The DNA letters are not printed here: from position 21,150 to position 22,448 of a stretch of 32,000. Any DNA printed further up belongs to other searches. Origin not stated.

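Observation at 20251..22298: Rieske non-heme-iron oxygenase translationally coupled to an adenine deaminase inside a purine-uptake locus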

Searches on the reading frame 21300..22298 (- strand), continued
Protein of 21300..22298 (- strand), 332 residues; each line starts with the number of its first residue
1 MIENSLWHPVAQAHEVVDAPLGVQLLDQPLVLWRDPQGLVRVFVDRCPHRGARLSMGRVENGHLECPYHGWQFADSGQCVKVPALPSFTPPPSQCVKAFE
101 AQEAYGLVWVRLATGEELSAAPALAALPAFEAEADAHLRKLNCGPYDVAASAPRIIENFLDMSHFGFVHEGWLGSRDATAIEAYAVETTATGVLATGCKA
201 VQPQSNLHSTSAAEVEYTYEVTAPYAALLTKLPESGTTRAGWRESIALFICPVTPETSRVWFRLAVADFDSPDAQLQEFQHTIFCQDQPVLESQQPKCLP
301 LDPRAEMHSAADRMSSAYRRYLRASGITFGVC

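Call 43: search_solved_structures(query=L081:8932-9963:+, max_evalue=1e-15, show_alignments=5)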
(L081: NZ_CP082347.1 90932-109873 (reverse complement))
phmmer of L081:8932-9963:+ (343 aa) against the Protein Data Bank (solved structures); distinct sequences matched with E-value up to 1e-15: 9.
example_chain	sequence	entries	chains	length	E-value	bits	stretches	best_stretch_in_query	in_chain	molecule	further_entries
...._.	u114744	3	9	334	2.9e-43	151.6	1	19-337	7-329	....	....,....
6wnc_A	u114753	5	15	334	1.6e-41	145.8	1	19-337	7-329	SxtDIOX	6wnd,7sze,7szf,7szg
6ick_A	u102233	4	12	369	4.6e-41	144.3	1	20-335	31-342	Methylxanthine N1-demethylase NdmA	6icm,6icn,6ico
6icp_A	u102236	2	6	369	2e-39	138.9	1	20-335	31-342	Methylxanthine N1-demethylase NdmA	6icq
6icl_A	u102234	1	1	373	2.7e-35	125.3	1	19-336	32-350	Methylxanthine N3-demethylase NdmB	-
7fhr_A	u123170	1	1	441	9.2e-24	87.4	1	23-184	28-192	Putative Phthalate 4,5-dioxygenase, subunit alpha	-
9ina_A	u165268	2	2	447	2.1e-22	82.9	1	20-201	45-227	Rieske (2Fe-2S) domain protein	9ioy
7qwt_A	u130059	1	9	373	1.2e-19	73.9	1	20-276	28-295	Rieske (2Fe-2S) domain protein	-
3gb4_A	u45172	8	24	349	7.8e-19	71.2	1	22-182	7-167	DdmC | Dicamba O-demethylase, oxygenase component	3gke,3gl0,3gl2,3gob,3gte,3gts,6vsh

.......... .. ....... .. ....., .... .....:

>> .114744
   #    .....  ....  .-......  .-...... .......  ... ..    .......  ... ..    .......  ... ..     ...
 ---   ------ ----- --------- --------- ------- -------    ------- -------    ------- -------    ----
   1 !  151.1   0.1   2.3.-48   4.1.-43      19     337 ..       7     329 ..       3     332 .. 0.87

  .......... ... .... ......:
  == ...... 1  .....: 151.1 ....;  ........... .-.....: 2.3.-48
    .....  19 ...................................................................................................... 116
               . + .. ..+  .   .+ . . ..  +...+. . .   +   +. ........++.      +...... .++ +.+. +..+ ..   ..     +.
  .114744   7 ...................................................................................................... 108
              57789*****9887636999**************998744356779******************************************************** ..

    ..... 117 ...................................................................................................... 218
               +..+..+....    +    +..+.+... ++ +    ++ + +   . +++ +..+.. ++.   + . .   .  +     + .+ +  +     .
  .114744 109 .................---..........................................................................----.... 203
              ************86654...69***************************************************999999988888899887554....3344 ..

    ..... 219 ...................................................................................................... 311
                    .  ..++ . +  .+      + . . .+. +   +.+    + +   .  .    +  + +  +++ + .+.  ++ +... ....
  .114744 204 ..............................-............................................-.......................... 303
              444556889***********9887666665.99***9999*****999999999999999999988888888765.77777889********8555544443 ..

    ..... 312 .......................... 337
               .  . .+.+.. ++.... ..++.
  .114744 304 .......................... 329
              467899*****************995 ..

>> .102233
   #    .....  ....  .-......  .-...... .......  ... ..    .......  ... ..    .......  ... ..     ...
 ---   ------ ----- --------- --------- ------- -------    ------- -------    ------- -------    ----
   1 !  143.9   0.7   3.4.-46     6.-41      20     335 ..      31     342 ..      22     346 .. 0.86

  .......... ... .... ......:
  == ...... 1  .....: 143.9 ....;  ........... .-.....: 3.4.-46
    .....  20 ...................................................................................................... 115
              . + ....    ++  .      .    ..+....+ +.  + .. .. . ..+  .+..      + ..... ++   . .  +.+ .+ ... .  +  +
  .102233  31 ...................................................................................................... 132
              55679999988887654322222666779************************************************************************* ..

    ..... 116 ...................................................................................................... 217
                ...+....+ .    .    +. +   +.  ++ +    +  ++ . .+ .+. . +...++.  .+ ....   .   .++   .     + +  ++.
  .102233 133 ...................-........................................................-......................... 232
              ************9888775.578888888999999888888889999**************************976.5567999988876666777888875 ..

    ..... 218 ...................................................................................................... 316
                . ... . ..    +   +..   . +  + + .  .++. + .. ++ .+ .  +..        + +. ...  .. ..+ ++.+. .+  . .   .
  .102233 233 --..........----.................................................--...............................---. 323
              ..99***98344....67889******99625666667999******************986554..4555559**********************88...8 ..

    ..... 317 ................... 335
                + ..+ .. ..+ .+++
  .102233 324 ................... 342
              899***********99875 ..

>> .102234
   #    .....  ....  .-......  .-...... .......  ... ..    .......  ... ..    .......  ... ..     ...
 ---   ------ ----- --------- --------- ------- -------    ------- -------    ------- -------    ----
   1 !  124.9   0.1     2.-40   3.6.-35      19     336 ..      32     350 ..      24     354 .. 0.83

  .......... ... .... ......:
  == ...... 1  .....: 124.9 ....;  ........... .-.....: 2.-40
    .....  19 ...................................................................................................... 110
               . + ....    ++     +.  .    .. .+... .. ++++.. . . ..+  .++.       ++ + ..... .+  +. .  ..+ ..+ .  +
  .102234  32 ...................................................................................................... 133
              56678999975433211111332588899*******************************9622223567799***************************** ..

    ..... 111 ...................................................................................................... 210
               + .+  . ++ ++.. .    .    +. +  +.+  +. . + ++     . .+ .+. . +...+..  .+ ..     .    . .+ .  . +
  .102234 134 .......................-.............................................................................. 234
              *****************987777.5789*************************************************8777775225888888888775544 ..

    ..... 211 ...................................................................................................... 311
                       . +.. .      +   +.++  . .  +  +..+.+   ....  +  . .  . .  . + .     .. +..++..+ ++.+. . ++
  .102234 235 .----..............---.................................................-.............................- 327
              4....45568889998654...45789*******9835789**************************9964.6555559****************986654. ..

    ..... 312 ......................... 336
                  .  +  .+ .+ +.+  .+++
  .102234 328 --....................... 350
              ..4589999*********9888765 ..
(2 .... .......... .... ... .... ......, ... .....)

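Call 63: search_protein_families(library=ncbifam, proteins=[L017:10888-11433:+, L019:9421-9909:+, L018:14881-15384:+, L048:11416-12870:-, L042:1676-3013:+, L044:11350-13656:+, L044:13653-14285:+, L044:14301-15239:+, L081:8932-9963:+, L042:5737-8241:+], max_evalue=0.00001)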
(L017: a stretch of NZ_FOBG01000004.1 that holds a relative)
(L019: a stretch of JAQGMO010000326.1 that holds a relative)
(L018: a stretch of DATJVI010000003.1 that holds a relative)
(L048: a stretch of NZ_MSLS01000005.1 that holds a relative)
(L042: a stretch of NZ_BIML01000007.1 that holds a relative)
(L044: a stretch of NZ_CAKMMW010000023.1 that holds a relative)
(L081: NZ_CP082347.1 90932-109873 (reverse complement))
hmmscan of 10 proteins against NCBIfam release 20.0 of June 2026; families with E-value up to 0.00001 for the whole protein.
L017:10888-11433:+ (181 aa): 3 families
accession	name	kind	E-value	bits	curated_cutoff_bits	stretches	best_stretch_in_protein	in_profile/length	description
NF008113.2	PRK10860.1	equivalog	3.4e-18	66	150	1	29-129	6-107/165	tRNA adenosine(34) deaminase TadA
NF041025.1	antiphage_deaminase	equivalog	6.9e-09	35.1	400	1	73-125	334-385/437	anti-phage dCTP deaminase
NF008052.0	PRK10786.1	equivalog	1.4e-07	30.6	500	1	29-129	2-102/367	bifunctional diaminohydroxyphosphoribosylaminopyrimidine deaminase/5-amino-6-(5-phosphoribosylamino)uracil reductase RibD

L019:9421-9909:+ (162 aa): 1 family
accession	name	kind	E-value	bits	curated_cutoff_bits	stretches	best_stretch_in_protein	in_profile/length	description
NF008113.2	PRK10860.1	equivalog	7.8e-19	68.1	150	1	8-112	7-109/165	tRNA adenosine(34) deaminase TadA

L018:14881-15384:+ (167 aa): 3 families
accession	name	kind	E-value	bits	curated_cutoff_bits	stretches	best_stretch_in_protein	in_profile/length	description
NF008113.2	PRK10860.1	equivalog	1.6e-19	70.3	150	1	14-117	7-108/165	tRNA adenosine(34) deaminase TadA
NF041025.1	antiphage_deaminase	equivalog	3e-07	29.7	400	1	65-112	339-385/437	anti-phage dCTP deaminase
TIGR00326.1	eubact_ribD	equivalog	7.2e-06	25.4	156.35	1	20-116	3-96/343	bifunctional diaminohydroxyphosphoribosylaminopyrimidine deaminase/5-amino-6-(5-phosphoribosylamino)uracil reductase RibD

L048:11416-12870:- (484 aa): 3 families
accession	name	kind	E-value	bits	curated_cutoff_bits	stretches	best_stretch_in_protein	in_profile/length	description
NF040505.1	ArsO_flavin_mono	equivalog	8.2e-14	51.8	425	1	36-231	1-172/346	ArsO family NAD(P)H-dependent flavin-containing monooxygenase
TIGR04046.1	MSMEG_0569_nitr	hypoth_equivalog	5.8e-09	35.4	498.35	1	36-234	1-176/400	MSMEG_0569 family flavin-dependent oxidoreductase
NF009410.0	PRK12771.1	subfamily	8e-06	24.7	516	0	215-253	264-302/566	NAD(P)-binding protein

L042:1676-3013:+ (445 aa): 58 families (the best 25 are shown)
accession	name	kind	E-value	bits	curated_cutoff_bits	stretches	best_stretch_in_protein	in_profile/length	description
NF005557.0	PRK07228.1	equivalog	7.9e-207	687.3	522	1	4-443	3-440/445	5'-deoxyadenosine deaminase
NF004701.0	PRK06038.1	equivalog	5.8e-118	394.3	609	1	3-443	5-429/432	N-ethylammeline chlorohydrolase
NF006252.0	PRK08393.1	equivalog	1e-103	347.6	617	1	5-437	4-420/424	N-ethylammeline chlorohydrolase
NF006549.0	PRK09045.1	equivalog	7.2e-103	344.6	540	1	5-434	11-433/444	TRZ/ATZ family hydrolase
NF006055.0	PRK08203.1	equivalog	3.6e-87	292.8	532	1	5-442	8-452/455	8-oxoguanine deaminase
NF004995.0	PRK06380.1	subfamily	7.4e-82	275.6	567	1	4-428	3-411/418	metal-dependent hydrolase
NF012037.0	PRK15493.1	equivalog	1.7e-81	274.3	779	1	7-433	6-426/435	bifunctional S-methyl-5'-thioadenosine deaminase/S-adenosylhomocysteine deaminase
TIGR02967.1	guan_deamin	equivalog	2.4e-78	263.9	375.4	1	47-380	33-363/401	guanine deaminase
NF006679.0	PRK09228.1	subfamily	2.4e-73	247.4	351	1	23-382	32-390/433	guanine deaminase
NF005211.0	PRK06687.1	equivalog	4.7e-67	226.6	703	1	8-425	6-418/419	TRZ/ATZ family protein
NF006056.0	PRK08204.1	subfamily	2.2e-66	224.5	391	1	2-443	3-443/449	hypothetical protein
NF009059.0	PRK12393.1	equivalog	1.6e-64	218.3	543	1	3-442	6-457/460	amidohydrolase family protein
NF005540.0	PRK07203.1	equivalog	4.1e-52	177.3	444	1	5-444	3-442/444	putative aminohydrolase SsnA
TIGR03314.1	Se_ssnA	subfamily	1.5e-51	175.7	455.5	1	5-443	2-440/441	putative selenium metabolism protein SsnA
NF004801.0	PRK06151.1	subfamily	3.2e-45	154.9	416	1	4-440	4-462/491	chlorohydrolase family protein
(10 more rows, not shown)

L044:11350-13656:+ (768 aa): 8 families
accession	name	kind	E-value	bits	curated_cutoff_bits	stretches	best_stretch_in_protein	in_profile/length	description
NF052443.1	SensHisKinMctS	equivalog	1.5e-29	102.7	700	1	549-763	239-449/457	two-component system sensor histidine kinase MctS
NF052531.1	Strep_LiaS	equivalog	3.1e-27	95.7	450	1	520-761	93-326/328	envelope stress sensor histidine kinase LiaS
NF008649.0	PRK11644.1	equivalog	6.5e-21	74.6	408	1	534-763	279-497/499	signal transduction histidine-protein kinase/phosphatase UhpB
NF008184.0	PRK10935.1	equivalog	1.5e-19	70.1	553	1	470-764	274-561/565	nitrate/nitrite two-component system sensor histidine kinase NarQ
NF007896.0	PRK10600.1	equivalog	1.2e-16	60.5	578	1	557-764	387-587/598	nitrate/nitrite two-component system sensor histidine kinase NarX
NF047322.1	HK_morpho_MacS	equivalog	5.2e-14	52.2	300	1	537-761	158-367/367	MacS family sensor histidine kinase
NF047786.1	his_kin_MadS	equivalog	2.7e-13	49.8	500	1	555-761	225-434/434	MadS family sensor histidine kinase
NF007898.0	PRK10604.1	equivalog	9.3e-06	25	478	0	610-764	264-425/433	two-component system sensor histidine kinase RstB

L044:13653-14285:+ (210 aa): 32 families (the best 25 are shown)
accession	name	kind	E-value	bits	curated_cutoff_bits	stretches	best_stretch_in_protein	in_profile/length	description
NF007018.1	PRK09483.1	equivalog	1e-22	80.9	280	1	5-198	2-198/217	UvrY/SirA/GacA family response regulator transcription factor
NF007403.0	PRK09935.1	equivalog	4.3e-21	75.5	271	1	8-200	7-201/210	fimbria biosynthesis transcriptional regulator FimZ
NF052445.1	RespRegMctR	equivalog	6.9e-21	74.6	300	1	5-198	2-194/205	two-component system response regulator MctR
NF011896.0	PRK15369.1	equivalog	2.1e-20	73.3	242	1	5-191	4-192/211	two component system response regulator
NF007419.0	PRK09958.1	equivalog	2.8e-19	69.5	251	1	7-199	3-194/204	acid-sensing system DNA-binding response regulator EvgA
NF007935.0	PRK10651.1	equivalog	6.2e-18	64.8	250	1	3-199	5-206/216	two-component system response regulator NarL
NF041830.1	RR_TF_ErdR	exception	1.3e-17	64.3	390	1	7-199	4-201/213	response regulator transcription factor ErdR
NF047785.1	respo_reg_MadR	equivalog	5.3e-17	61.9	300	1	5-200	1-200/209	MadR family response regulator transcription factor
NF007708.0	PRK10403.1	equivalog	4.6e-14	52.4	343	1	6-205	8-210/215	nitrate/nitrite response regulator protein NarP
NF008677.0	PRK11697.1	equivalog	8.2e-12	45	246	1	5-79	2-77/238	two-component system response regulator BtsR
NF040749.1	tetrathio_RR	equivalog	8.9e-12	45.1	290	1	9-201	4-186/191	tetrathionate respiration response regulator TtrR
NF001965.0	PRK00742.1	subfamily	3.7e-11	42.8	293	1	4-88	3-86/357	chemotaxis-specific protein-glutamate methyltransferase CheB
NF008302.0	PRK11091.1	equivalog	8e-11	40.8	838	1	5-202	526-716/779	aerobic respiration two-component sensor histidine kinase ArcB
NF010684.1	PRK14084.1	equivalog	2e-10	40.9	375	1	6-86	2-82/254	response regulator transcription factor LytR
NF008098.0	PRK10840.1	equivalog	4.7e-10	39.3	235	1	6-190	5-192/216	response regulator transcription factor RcsB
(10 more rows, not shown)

L044:14301-15239:+ (312 aa): 5 families
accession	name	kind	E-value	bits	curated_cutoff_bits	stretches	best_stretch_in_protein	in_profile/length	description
NF041169.1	f2_encap_cargo4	exception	3.1e-13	49.7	450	1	43-290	58-318/334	family 2 encapsulin nanocompartment cargo protein polyprenyl transferase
NF040698.1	IdsA_Meth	equivalog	3e-10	39.8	468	1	42-292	49-314/328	short chain isoprenyl diphosphate synthase IdsA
TIGR02748.1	GerC3_HepT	equivalog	1.8e-09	37.2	456.55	1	120-288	134-302/319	heptaprenyl diphosphate synthase component II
NF042417.1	NPPPS_Mycobact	equivalog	2.7e-09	36.5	600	1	123-288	147-318/335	nonaprenyl/(2E,6E)-farnesyl/geranylgeranyl diphosphat synthase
NF045549.1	GGPPsyn_IdsB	equivalog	4.1e-08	32.7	475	1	49-277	79-321/346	geranylgeranyl diphosphate synthase IdsB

L081:8932-9963:+ (343 aa): 2 families
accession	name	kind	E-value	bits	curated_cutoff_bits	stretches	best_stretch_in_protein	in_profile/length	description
NF052579.1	BetMthstMoxSdmAMthl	equivalog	3.9e-16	58.9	600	1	39-148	34-147/351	4beta-methylsterol monooxygenase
NF041683.1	ant_diox_AndAb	equivalog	1.8e-07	31.3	150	1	23-86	1-65/100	anthranilate 1,2-dioxygenase ferredoxin subunit AndAb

L042:5737-8241:+ (834 aa): 13 families
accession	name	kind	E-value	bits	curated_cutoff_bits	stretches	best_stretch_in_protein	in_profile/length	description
TIGR03196.1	pucD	equivalog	1.3e-260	867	783.65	1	62-818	7-758/763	xanthine dehydrogenase subunit D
TIGR03311.1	Se_dep_XDH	equivalog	5.6e-143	477.9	830.45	2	58-589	162-679/848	selenium-dependent xanthine dehydrogenase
NF043082.1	XdhA_XDHase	equivalog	3.2e-123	412.4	780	1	59-823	2-755/758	xanthine dehydrogenase subunit XdhA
NF007426.0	PRK09970.1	equivalog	2.7e-120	402.7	916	1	59-822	7-757/761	xanthine dehydrogenase molybdenum-binding subunit XdhA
TIGR03194.1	4hydrxCoA_A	equivalog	1.8e-117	393.7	994.55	1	66-817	5-743/746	4-hydroxybenzoyl-CoA reductase subunit alpha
NF045668.1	pterin_aldehy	equivalog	4.2e-104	349.4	1100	2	59-591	176-721/905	molybdopterin-dependent aldehyde oxidoreductase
NF041018.1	glyceraldDH_alpha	equivalog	1.3e-95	321.4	790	1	59-816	4-740/741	glyceraldehyde dehydrogenase subunit alpha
TIGR02965.1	xanthine_xdhB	equivalog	2e-92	310.6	849.5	1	69-803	12-730/758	xanthine dehydrogenase molybdopterin binding subunit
TIGR03313.1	Se_sel_red_Mo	hypoth_equivalog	1.1e-85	288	1101.9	3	208-613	361-770/951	molybdopterin-dependent oxidoreductase Mo/Fe-S-binding subunit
NF040766.1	CODH_aero_grp5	exception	5.4e-79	266.3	950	1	59-816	6-781/785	aerobic carbon-monoxide dehydrogenase large subunit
TIGR02416.1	CO_dehy_Mo_lg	equivalog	3e-69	234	991.15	1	72-802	7-750/770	aerobic carbon-monoxide dehydrogenase large subunit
NF041671.1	peri_hyde_PaoC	equivalog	1.3e-68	232.1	1180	1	58-818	18-729/735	aldehyde oxidoreductase molybdenum-binding subunit PaoC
TIGR02969.1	mam_aldehyde_ox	subfamily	4e-50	170.3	1912.3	2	66-569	584-1083/1330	aldehyde oxidase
